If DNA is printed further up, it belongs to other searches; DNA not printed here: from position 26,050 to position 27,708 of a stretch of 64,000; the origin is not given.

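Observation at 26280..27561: Non-canonical NRPS termination domain: NAD(P)-binding-like Rossmann domain with a low-GC patch replaces the thioesterase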

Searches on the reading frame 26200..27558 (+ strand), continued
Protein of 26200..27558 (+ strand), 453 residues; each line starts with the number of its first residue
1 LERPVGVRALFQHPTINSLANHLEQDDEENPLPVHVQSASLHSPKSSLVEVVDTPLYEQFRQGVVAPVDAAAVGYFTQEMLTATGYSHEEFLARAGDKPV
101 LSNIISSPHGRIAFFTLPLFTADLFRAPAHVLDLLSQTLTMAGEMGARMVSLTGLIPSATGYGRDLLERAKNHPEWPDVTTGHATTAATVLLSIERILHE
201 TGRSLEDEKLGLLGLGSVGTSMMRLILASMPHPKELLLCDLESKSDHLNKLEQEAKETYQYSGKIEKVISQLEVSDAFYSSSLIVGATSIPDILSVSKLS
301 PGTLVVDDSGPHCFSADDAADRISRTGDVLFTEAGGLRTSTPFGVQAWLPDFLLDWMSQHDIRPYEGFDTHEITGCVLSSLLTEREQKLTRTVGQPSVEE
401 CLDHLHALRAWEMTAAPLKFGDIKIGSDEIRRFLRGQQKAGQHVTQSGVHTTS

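Call 46: search_protein_families(library=ncbifam, alignment_id=A1, max_evalue=0.001)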
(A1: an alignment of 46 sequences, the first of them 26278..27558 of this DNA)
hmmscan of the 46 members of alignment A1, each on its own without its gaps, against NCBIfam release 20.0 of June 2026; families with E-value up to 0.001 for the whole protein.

A. member 1, window:26278-27558:+ (427 aa): 2 families
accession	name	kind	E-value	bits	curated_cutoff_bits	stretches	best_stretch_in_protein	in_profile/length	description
NF053554.1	prodigi_MAP_PigE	equivalog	5.6e-11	41.5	850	1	83-309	62-268/837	prodigiosin MAP biosynthesis aminotransferase PigE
TIGR03944.1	dehyd_SbnB_fam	equivalog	0.00042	19.4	326.9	1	160-280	115-226/327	2,3-diaminopropionate biosynthesis protein SbnB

B. families by the number of members that match (of 46 scanned): 15 families
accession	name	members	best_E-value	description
NF053554.1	prodigi_MAP_PigE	45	8.1e-14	prodigiosin MAP biosynthesis aminotransferase PigE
TIGR03944.1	dehyd_SbnB_fam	21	9.3e-06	2,3-diaminopropionate biosynthesis protein SbnB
NF038078.1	NRPS_MxcG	9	8.2e-32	myxochelin non-ribosomal peptide synthetase MxcG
NF004282.0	PRK05691.1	9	2.1e-29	non-ribosomal peptide synthase/polyketide synthase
NF041803.1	NRPS_SolG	9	2e-24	solanimycin non-ribosomal peptide synthetase SolG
NF047350.1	aureusi_NRPS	9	1.6e-21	aureusimine non-ribosomal peptide synthetase AusA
TIGR03443.1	alpha_am_amid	9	2.3e-16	L-aminoadipate-semialdehyde dehydrogenase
NF007605.2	PRK10252.1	8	1.6e-15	enterobactin non-ribosomal peptide synthetase EntF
NF045894.1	PKS_plus_SDR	6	1.4e-05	type I polyketide synthase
NF040607.1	mycolic_Pks13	1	6.1e-18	polyketide synthase Pks13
NF006167.0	PRK08308.1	1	1.2e-05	acyl-CoA synthetase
TIGR03098.1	ligase_PEP_1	1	9e-05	acyl-CoA ligase (AMP-forming), exosortase A system-associated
NF004114.0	PRK05605.1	1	0.00034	long-chain-fatty-acid--CoA ligase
TIGR01738.1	bioH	1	0.00048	pimeloyl-ACP methyl ester esterase BioH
NF004822.0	PRK06178.1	1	0.0007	acyl-CoA synthetase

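Call 47: find_related_loci(query=window:26278-27558:+, collection=metagenome_contigs, flank=6000)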
Query window:26278-27558:+ (427 aa) in metagenome_contigs; peptide patterns used: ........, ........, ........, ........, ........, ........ (x = any residue, [..] = any of these).
102 stretches matched a pattern, but none encodes a relative of the query by tblastn (E <= 1e-3).
